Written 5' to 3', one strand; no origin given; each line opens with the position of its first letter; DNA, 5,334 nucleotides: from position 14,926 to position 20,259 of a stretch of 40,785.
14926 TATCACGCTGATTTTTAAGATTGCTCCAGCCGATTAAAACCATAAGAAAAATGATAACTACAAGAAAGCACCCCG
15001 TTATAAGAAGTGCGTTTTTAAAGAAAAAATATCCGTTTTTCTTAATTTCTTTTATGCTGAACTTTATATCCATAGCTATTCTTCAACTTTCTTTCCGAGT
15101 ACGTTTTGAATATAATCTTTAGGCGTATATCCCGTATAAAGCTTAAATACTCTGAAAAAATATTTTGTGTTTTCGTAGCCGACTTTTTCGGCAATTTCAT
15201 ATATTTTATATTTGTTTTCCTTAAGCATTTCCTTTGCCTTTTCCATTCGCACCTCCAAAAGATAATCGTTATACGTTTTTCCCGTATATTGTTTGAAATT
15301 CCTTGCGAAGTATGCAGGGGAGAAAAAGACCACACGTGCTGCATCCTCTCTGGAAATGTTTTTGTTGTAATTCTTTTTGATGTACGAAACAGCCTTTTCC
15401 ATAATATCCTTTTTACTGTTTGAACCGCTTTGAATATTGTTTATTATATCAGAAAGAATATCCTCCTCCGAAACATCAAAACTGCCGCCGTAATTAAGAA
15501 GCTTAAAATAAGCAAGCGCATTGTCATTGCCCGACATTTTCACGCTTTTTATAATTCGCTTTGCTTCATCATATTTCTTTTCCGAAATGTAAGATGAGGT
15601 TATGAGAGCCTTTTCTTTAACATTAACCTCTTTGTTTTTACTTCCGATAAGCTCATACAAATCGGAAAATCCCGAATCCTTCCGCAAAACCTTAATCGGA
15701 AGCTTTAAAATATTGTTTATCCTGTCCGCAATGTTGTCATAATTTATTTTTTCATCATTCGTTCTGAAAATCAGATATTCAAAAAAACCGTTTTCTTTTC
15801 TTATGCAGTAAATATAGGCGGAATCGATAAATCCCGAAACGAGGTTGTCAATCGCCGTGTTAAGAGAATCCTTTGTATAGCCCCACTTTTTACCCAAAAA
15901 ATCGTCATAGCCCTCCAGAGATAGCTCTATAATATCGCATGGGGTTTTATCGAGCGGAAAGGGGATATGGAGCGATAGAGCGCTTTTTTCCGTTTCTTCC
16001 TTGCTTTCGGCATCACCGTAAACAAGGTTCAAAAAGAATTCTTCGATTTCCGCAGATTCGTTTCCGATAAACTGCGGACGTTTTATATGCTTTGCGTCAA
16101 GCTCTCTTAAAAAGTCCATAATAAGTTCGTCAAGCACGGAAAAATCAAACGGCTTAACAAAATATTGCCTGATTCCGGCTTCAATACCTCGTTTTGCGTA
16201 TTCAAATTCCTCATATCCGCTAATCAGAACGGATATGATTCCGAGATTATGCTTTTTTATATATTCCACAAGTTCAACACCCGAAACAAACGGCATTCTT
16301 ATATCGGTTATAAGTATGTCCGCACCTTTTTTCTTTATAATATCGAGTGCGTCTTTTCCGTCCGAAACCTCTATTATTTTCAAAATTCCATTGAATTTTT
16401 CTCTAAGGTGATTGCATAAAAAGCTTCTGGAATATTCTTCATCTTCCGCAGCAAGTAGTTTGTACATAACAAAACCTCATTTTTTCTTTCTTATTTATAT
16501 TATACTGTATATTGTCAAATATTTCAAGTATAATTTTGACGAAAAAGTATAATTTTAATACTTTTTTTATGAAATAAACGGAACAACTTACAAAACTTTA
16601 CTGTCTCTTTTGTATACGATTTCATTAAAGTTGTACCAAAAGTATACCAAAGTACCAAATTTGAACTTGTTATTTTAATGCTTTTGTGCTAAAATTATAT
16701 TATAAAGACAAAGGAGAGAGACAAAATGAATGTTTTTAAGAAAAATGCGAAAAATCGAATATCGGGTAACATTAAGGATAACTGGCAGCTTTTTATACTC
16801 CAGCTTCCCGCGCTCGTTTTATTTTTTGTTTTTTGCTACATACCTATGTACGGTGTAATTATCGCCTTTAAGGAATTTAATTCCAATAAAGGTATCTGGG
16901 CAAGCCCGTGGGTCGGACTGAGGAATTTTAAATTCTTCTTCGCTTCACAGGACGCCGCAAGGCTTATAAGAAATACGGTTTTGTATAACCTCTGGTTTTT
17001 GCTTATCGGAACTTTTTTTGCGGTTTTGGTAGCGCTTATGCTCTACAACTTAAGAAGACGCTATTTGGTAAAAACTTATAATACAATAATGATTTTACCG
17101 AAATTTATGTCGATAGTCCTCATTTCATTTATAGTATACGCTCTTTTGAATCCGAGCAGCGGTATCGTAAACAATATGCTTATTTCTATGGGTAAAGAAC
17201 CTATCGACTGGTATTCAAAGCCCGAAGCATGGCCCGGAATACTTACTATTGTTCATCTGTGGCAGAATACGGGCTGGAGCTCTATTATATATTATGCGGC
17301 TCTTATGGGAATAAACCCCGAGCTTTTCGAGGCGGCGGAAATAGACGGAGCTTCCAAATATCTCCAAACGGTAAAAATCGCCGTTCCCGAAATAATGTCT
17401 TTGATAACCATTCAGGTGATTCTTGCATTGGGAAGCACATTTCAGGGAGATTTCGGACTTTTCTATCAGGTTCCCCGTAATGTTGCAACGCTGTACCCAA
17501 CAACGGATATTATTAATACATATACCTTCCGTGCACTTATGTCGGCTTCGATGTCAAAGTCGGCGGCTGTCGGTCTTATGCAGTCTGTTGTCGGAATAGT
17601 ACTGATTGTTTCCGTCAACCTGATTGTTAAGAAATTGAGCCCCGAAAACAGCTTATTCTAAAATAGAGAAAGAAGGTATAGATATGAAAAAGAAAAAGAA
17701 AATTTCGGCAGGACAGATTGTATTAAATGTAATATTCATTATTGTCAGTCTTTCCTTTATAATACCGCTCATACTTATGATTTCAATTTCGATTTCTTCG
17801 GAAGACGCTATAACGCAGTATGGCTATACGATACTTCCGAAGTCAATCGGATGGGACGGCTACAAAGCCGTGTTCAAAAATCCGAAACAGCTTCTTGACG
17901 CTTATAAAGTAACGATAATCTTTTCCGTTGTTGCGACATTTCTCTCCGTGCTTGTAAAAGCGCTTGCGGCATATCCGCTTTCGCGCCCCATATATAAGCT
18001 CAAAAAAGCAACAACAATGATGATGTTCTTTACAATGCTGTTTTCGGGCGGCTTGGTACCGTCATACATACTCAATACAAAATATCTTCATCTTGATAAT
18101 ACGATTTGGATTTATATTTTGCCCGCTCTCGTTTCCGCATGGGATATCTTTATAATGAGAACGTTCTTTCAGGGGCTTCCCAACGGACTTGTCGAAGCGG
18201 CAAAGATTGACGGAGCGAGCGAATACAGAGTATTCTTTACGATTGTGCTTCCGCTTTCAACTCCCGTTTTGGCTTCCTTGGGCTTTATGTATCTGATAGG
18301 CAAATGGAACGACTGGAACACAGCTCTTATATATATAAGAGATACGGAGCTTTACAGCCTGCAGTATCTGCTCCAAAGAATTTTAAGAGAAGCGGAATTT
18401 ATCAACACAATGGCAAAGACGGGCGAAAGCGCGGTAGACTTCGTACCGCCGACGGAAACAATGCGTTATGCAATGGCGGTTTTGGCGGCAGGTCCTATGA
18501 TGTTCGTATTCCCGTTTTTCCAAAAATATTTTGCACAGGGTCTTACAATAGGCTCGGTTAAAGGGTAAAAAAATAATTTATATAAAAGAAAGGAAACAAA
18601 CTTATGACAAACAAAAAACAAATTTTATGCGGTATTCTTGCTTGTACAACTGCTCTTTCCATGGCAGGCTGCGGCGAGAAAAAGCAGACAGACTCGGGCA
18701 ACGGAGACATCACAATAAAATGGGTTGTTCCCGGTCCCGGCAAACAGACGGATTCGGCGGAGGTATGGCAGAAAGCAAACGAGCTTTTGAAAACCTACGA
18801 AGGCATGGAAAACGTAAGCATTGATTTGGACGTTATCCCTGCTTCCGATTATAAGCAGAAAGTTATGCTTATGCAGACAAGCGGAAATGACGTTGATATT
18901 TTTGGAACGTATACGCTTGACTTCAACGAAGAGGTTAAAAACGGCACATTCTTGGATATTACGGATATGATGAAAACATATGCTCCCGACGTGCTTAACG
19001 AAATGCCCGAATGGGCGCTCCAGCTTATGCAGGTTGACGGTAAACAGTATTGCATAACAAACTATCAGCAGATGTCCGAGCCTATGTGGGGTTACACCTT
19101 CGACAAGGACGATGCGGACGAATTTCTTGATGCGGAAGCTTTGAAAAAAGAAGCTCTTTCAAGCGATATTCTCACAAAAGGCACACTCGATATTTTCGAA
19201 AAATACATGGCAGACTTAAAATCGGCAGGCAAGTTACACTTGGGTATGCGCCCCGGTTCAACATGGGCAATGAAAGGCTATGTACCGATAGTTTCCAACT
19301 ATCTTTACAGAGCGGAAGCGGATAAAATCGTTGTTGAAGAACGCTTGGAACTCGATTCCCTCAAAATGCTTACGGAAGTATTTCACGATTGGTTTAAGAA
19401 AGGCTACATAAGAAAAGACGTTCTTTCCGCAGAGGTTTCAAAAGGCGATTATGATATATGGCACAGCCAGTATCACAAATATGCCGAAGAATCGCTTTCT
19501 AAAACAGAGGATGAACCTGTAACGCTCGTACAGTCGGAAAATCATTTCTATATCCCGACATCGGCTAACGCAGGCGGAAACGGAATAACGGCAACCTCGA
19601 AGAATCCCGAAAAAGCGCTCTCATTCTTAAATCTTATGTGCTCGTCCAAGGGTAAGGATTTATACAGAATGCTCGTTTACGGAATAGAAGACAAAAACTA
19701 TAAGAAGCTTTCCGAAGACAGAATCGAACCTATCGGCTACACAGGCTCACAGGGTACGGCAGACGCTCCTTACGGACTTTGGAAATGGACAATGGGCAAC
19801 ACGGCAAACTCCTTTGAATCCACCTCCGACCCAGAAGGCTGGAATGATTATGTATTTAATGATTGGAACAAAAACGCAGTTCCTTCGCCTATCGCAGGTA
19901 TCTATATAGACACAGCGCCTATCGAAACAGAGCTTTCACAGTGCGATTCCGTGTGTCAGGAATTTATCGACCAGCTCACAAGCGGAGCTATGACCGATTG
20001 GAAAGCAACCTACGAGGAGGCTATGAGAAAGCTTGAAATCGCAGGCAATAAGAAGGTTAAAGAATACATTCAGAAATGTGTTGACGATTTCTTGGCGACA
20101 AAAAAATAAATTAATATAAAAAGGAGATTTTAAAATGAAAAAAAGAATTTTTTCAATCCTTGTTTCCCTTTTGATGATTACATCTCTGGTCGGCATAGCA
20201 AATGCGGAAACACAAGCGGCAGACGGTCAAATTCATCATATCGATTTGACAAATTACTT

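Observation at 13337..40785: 27-kb locus coupling a YesMN-type sensor and LplABC-type importer to five giant secreted or SLH-anchored proteins: candidate undescribed Gram-positive surface glycan-capture machine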

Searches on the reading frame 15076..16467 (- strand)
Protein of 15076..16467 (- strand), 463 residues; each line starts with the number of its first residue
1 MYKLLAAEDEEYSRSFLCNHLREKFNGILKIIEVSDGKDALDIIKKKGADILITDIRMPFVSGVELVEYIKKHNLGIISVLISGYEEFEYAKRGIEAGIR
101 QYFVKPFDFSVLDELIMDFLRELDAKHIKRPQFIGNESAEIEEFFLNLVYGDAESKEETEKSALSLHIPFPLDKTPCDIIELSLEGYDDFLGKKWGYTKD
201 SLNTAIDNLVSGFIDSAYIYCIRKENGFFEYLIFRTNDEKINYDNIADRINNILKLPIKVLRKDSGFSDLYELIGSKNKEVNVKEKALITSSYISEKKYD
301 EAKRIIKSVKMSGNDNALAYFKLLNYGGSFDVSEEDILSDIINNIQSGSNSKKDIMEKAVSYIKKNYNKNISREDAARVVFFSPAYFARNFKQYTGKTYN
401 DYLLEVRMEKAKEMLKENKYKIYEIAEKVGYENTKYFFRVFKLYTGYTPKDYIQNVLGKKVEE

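Call 4: search_protein_families(library=pfam, proteins=[window:15076-16467:-], max_evalue=0.01)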
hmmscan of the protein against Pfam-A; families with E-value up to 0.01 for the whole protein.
window:15076-16467:- (463 aa): 3 families
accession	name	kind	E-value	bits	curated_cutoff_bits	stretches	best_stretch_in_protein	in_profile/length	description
PF12833.13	HTH_18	-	3.5e-20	72.5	33.6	1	377-454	2-79/80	Helix-turn-helix domain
PF00072.30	Response_reg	-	1.5e-19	70.6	30.2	1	5-115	2-109/111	Response regulator receiver domain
PF00165.29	HTH_AraC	-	1.9e-16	60.1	26.6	2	420-454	9-42/42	Bacterial regulatory helix-turn-helix proteins, AraC family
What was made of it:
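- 15076..16467 (-): Response regulator with an AraC-type HTH, YesN-like (463 aa). Pfam Response_reg plus HTH_18/HTH_AraC (call 4).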

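Call 79: search_protein_families(library=ncbifam, proteins=[window:15076-16467:-], max_evalue=0.00001)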
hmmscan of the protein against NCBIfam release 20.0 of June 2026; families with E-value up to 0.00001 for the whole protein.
window:15076-16467:- (463 aa): 80 families (the best 25 are shown)
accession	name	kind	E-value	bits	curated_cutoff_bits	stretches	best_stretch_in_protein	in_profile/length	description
NF047788.1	TransRegPocR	equivalog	3.7e-22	79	500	1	346-455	181-290/296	transcriptional regulator PocR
NF049932.1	TranspRegBtr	equivalog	2e-18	66.3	900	1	336-455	146-265/531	bacillibactin transport transcriptional regulator Btr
NF047455.1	TF_Staph_AryK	equivalog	5.9e-18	64.5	850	1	348-455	151-258/759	transcriptional regulator AryK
NF007860.0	PRK10572.1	equivalog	1.2e-17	63.8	208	1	349-455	178-284/292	arabinose operon transcriptional regulator AraC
TIGR04094.1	adjacent_YSIRK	equivalog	4.2e-16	58.9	200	1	351-452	282-382/383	YSIRK-targeted surface antigen transcriptional regulator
NF008469.0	PRK11361.1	equivalog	1.8e-13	50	714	1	3-117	6-117/461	acetoacetate metabolism transcriptional regulator AtoC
TIGR02875.1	spore_0_A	equivalog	3.6e-13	49.4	200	1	30-132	29-133/262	sporulation transcription factor Spo0A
NF006902.0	PRK09393.1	equivalog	4.1e-13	49.2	425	1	351-455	217-321/327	transcriptional regulator FtrA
NF041367.1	CheY_Halo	equivalog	1.2e-12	48.2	200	1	5-113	2-108/114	chemotaxis protein CheY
NF007584.0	PRK10219.1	equivalog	1.3e-12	48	174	1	351-454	2-105/107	superoxide response transcriptional regulator SoxS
TIGR01387.1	cztR_silR_copR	subfamily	3.8e-12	46.3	279.2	1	5-127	2-121/218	heavy metal response regulator transcription factor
NF053512.1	nitric_RR_NosR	exception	5.5e-12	45.4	400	1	29-122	23-117/422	response regulator c-di-GMP phosphodiesterase, NosR family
NF008677.0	PRK11697.1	equivalog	6.2e-12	45.4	246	1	1-128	1-124/238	two-component system response regulator BtsR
NF010026.0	PRK13501.1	equivalog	1.1e-11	44.5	363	1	389-460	211-282/290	HTH-type transcriptional activator RhaR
NF041733.1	resp_reg_CseB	equivalog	2.3e-11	43.5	350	1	5-129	4-124/228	two-component system response regulator CseB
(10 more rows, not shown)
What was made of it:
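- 15076..16467 (-): NCBIfam gives AraC-family hits only (call 79).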

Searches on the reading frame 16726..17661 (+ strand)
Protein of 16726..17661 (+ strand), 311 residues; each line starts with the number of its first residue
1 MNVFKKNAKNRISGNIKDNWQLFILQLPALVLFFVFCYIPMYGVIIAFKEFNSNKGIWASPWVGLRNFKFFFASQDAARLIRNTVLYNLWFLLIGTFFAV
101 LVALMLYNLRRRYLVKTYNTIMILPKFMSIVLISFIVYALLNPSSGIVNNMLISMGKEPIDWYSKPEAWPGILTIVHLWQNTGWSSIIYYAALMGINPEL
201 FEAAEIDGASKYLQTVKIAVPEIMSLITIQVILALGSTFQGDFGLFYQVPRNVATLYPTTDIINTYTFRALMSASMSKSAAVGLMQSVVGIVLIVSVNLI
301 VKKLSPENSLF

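Call 4: search_protein_families(library=pfam, proteins=[window:16726-17661:+], max_evalue=0.01)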
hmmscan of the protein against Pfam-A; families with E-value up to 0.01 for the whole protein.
window:16726-17661:+ (311 aa): 1 family
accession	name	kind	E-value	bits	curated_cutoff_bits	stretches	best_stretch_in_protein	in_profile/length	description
PF00528.27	BPD_transp_1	-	6.3e-11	42.8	26.4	1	95-304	1-182/184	Binding-protein-dependent transport system inner membrane component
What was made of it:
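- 16726..18568 (+): Two CUT1-type sugar ABC permeases (311 and 294 aa). No ATPase gene is in the locus. Pfam BPD_transp_1 for both (call 4).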

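Call 79: search_protein_families(library=ncbifam, proteins=[window:16726-17661:+], max_evalue=0.00001)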
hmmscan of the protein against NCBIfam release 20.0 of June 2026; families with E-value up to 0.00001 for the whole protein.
window:16726-17661:+ (311 aa): 3 families
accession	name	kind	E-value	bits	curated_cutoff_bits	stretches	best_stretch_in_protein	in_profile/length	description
NF040931.1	ABC_arch_GlcT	equivalog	2.5e-23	83.1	360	1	25-300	1-270/278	glucose ABC transporter permease GlcT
NF007852.0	PRK10561.1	equivalog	1.2e-13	51.6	335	1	17-298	9-281/295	sn-glycerol-3-phosphate ABC transporter permease UgpA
NF008232.0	PRK10999.1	equivalog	5.6e-10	38.5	392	1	62-297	264-505/520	maltose ABC transporter permease MalF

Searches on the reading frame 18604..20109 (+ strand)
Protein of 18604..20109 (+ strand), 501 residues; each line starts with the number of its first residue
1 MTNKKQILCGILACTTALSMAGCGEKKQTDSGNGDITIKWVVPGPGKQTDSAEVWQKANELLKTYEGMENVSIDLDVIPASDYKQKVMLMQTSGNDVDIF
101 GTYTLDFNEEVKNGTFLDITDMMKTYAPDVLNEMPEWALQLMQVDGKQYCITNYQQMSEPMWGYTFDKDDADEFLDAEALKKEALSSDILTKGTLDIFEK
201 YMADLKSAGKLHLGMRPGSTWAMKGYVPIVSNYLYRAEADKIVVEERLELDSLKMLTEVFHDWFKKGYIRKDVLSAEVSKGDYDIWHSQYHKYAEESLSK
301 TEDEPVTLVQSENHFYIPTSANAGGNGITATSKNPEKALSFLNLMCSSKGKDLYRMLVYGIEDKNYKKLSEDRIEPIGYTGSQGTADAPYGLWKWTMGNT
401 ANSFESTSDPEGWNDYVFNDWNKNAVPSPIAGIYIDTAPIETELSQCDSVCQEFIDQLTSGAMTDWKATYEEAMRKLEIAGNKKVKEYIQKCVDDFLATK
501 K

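Call 4: search_protein_families(library=pfam, proteins=[window:18604-20109:+], max_evalue=0.01)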
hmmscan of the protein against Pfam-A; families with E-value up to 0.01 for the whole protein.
window:18604-20109:+ (501 aa): 2 families
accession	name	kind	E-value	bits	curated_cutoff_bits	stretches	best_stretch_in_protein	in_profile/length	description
PF12010.13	DUF3502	-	1e-14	55.1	24.4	1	429-498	1-69/69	Domain of unknown function (DUF3502)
PF01547.30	SBP_bac_1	-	0.0079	16.7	26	0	58-350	10-305/307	Bacterial extracellular solute-binding protein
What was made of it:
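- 18604..20109 (+): LplA-type lipoprotein solute-binding protein (501 aa). Pfam DUF3502 at E=1e-14 and a weak SBP_bac_1 hit (call 4).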

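Call 79: search_protein_families(library=ncbifam, proteins=[window:18604-20109:+], max_evalue=0.00001)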
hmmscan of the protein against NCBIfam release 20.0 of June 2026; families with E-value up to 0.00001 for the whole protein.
window:18604-20109:+ (501 aa): 0 families
